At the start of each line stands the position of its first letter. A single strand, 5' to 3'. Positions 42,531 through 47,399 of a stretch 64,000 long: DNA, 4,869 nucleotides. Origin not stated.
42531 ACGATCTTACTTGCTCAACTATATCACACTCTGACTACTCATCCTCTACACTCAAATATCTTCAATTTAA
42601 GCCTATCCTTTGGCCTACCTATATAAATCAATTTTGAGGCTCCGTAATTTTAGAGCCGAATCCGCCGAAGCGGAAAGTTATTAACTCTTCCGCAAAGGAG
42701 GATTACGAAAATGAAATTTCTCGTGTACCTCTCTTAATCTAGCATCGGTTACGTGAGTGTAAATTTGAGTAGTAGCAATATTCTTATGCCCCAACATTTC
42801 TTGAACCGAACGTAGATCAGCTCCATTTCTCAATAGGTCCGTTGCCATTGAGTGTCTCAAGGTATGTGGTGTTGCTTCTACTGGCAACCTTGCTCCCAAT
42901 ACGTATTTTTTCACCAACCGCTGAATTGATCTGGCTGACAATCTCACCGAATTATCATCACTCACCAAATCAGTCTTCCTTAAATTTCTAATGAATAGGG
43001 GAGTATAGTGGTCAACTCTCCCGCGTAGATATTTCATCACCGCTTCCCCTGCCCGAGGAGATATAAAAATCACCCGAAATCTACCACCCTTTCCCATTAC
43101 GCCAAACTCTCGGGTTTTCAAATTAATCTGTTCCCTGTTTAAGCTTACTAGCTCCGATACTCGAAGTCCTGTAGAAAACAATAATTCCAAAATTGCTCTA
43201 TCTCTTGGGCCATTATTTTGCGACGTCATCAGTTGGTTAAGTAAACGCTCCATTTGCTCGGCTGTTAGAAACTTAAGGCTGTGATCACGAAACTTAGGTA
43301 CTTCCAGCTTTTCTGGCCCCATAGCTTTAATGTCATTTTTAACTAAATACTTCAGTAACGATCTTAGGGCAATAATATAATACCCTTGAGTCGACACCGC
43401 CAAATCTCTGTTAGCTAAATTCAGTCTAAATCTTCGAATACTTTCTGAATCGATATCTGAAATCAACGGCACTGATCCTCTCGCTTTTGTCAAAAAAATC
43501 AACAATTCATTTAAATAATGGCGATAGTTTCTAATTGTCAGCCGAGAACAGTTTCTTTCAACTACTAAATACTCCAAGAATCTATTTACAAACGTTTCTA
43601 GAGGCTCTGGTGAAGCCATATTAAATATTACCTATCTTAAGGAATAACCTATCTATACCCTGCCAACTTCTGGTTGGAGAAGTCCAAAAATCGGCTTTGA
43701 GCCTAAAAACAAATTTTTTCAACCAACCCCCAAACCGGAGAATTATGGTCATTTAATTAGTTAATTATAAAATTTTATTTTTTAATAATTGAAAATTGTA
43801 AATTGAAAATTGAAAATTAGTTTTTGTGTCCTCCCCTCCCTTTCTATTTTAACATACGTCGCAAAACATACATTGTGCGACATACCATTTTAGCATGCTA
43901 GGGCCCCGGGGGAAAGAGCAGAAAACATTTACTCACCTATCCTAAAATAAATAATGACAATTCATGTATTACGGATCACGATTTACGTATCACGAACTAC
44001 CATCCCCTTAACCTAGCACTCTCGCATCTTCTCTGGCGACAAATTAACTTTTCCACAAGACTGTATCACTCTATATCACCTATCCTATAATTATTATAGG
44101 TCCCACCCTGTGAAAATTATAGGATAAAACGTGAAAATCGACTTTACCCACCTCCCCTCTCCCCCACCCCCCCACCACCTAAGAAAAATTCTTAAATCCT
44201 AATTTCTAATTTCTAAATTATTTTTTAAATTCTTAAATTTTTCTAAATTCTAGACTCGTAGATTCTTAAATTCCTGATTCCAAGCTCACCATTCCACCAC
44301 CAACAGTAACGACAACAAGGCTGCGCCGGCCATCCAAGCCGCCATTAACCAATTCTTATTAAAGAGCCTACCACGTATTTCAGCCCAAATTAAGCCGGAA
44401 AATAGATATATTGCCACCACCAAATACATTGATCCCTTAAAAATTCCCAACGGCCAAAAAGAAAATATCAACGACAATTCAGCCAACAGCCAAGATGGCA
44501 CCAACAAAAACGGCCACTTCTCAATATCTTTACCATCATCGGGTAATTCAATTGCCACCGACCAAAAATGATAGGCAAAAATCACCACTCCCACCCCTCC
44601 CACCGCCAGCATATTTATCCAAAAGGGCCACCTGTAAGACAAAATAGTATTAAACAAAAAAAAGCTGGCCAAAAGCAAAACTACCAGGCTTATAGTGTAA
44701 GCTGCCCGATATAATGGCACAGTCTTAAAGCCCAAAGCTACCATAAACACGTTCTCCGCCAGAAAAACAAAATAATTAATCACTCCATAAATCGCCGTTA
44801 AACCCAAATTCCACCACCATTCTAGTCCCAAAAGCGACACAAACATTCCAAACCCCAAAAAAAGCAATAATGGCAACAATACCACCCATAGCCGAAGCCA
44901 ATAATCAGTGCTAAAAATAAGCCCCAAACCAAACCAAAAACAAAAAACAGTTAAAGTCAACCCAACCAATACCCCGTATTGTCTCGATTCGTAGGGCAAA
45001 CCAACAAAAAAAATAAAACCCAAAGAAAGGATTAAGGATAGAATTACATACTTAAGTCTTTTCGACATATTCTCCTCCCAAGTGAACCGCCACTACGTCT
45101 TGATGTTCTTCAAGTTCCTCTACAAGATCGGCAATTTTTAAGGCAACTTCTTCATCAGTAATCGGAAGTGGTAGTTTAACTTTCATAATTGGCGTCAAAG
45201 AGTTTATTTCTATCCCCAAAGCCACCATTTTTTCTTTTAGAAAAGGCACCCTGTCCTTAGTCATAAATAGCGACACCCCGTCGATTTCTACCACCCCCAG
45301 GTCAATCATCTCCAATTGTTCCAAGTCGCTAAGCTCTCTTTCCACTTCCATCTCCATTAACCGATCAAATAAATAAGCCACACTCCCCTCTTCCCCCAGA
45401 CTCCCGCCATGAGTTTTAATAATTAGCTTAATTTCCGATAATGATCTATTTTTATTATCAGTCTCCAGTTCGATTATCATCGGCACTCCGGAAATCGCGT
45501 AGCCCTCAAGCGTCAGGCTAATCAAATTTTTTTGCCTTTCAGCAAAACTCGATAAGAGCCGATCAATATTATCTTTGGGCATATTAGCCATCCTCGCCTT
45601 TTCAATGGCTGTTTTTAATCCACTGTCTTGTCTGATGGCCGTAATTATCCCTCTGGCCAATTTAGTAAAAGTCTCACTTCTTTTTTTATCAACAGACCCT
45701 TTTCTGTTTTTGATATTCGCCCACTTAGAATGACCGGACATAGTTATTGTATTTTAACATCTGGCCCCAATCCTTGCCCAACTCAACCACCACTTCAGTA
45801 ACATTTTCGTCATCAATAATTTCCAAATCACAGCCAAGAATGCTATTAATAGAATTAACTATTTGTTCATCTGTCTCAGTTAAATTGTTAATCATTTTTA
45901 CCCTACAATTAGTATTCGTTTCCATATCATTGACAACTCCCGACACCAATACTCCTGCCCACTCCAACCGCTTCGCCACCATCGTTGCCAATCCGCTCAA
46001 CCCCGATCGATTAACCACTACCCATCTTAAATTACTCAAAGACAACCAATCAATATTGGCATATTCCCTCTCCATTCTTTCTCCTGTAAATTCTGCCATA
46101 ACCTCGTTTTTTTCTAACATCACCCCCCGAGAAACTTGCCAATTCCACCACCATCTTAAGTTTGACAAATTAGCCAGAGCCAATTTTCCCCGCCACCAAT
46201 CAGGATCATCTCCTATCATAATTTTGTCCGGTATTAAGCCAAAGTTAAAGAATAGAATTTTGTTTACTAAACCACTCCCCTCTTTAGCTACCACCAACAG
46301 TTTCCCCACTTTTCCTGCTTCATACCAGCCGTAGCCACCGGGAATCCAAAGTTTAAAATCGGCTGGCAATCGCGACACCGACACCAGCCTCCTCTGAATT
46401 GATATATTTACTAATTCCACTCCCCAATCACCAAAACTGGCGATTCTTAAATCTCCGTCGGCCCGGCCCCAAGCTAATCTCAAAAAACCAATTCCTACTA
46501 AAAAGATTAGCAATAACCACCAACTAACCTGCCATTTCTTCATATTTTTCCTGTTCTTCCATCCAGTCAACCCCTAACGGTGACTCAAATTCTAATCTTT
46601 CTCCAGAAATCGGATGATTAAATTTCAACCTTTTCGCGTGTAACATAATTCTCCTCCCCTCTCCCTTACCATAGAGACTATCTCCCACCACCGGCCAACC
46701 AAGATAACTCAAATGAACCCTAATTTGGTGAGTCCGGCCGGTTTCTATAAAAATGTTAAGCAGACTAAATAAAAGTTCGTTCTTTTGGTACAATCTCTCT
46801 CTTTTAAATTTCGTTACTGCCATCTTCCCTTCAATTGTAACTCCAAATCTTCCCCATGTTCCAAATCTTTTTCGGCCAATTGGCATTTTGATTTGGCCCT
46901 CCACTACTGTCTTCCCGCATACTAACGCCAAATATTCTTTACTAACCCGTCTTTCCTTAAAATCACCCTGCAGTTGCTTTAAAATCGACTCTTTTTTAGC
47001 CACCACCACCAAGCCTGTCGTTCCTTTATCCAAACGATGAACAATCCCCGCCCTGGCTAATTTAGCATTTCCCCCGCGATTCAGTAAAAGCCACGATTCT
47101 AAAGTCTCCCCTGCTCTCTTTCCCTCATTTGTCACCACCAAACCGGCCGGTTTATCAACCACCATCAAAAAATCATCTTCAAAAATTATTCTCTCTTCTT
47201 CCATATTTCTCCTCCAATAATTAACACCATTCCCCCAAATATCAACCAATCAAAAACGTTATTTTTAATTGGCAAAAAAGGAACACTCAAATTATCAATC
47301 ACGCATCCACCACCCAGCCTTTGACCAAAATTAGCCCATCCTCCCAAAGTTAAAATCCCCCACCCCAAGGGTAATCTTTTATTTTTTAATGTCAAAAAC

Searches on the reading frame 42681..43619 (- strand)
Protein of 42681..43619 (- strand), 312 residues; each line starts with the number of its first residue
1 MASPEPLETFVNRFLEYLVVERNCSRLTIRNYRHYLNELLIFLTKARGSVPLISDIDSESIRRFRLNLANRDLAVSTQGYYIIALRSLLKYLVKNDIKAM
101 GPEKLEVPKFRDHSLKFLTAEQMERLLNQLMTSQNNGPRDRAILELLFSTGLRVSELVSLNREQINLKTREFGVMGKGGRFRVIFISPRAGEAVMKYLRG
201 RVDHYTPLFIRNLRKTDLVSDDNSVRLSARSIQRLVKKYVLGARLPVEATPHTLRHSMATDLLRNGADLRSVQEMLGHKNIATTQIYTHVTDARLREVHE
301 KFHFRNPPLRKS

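Call 77: search_protein_families(library=pfam, proteins=[window:42681-43619:-], max_evalue=0.001)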
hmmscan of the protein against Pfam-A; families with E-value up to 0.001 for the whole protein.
window:42681-43619:- (312 aa): 4 families
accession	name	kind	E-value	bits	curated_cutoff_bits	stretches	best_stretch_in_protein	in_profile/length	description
PF00589.27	Phage_integrase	-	1.6e-40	139.2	27.1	1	116-293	1-171/172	Phage integrase family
PF02899.23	Phage_int_SAM_1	-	3.2e-13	50.2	22.3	1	11-94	1-81/83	Phage integrase, N-terminal SAM-like domain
PF13495.12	Phage_int_SAM_4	-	1.6e-07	32.1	27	1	11-98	2-84/85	Phage integrase, N-terminal SAM-like domain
PF13102.12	Phage_int_SAM_5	-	6.5e-06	26.9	22.3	1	23-99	16-89/98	Phage integrase SAM-like domain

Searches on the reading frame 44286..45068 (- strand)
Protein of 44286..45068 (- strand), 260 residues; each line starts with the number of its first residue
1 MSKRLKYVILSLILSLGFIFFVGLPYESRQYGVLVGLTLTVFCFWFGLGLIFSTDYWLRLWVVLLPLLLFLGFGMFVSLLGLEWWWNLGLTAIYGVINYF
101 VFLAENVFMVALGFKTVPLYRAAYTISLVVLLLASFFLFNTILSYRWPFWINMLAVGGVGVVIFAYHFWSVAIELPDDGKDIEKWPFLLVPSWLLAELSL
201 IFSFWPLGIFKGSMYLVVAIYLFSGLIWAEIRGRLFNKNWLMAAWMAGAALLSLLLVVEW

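Call 77: search_protein_families(library=pfam, proteins=[window:44286-45068:-], max_evalue=0.001)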
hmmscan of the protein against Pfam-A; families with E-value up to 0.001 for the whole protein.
window:44286-45068:- (260 aa): 0 families

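Call 101: search_protein_representatives(protein=window:44286-45068:-)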
Query: 260 residues. Proteins with E-value up to 0.001 (for the whole library): 132; up to 1e-10: 46; up to 1e-30: 8. The best 132 are listed.
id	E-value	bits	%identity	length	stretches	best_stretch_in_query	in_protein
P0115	6.2e-74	265.6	52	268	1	1-260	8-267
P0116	2.1e-61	224.5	47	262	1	1-260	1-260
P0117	1.0e-49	186.2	40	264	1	3-260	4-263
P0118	6.6e-48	180.2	43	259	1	1-260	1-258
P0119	1.6e-38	149.4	41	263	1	2-260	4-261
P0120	2.3e-37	145.6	37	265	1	3-260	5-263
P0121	2.2e-31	126.0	33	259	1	2-260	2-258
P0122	3.4e-31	125.4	37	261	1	2-260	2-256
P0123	1.1e-30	123.7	45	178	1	1-152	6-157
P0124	5.6e-30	121.4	50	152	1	1-113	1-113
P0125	7.5e-30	121.0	36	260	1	2-260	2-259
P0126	2.1e-29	119.5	35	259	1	1-260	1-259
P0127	3.0e-24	102.6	34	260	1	1-260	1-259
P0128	5.8e-24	101.7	37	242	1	54-257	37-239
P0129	7.7e-24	101.3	35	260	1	1-256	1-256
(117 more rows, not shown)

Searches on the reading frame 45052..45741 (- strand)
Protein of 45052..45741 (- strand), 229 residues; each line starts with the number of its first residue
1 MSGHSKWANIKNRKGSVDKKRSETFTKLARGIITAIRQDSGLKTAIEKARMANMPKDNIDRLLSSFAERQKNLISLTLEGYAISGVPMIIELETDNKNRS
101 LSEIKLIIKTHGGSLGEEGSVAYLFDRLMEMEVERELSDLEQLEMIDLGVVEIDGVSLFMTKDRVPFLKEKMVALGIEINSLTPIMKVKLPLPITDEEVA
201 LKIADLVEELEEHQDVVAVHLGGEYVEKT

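Call 77: search_protein_families(library=pfam, proteins=[window:45052-45741:-], max_evalue=0.001)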
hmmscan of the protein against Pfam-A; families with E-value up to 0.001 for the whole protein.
window:45052-45741:- (229 aa): 2 families
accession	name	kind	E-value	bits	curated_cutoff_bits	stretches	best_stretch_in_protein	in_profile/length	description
PF01709.26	Transcrip_reg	-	4e-26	92.1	27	1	75-220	3-157/160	TACO1/YebC second and third domain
PF20772.2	TACO1_YebC_N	-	7.1e-18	65.3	36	1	5-63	1-67/73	TACO1/YebC protein N-terminal domain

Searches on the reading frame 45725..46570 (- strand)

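Call 77: search_protein_families(library=pfam, proteins=[window:45725-46570:-], max_evalue=0.001)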
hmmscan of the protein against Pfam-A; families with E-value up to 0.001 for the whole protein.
window:45725-46570:- (281 aa): 1 family
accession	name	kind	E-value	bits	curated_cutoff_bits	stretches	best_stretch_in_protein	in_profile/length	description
PF13399.11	LytR_C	-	0.00055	21.3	22.2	1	185-268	6-86/86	LytR cell envelope-related transcriptional attenuator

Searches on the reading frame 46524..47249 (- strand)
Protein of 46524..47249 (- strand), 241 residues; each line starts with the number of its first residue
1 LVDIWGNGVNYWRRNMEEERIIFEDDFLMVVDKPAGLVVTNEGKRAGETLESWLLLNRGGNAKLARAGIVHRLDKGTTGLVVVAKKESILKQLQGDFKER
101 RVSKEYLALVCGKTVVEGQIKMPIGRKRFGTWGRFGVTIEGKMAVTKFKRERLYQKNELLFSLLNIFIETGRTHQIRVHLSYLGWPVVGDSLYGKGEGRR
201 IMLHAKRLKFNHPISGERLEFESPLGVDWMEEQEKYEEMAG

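Call 77: search_protein_families(library=pfam, proteins=[window:46524-47249:-], max_evalue=0.001)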
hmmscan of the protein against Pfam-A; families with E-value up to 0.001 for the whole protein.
window:46524-47249:- (241 aa): 1 family
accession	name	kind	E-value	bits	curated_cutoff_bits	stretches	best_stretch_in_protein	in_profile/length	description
PF00849.27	PseudoU_synth_2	-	6.5e-28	98.3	26.8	1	28-181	2-151/152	RNA pseudouridylate synthase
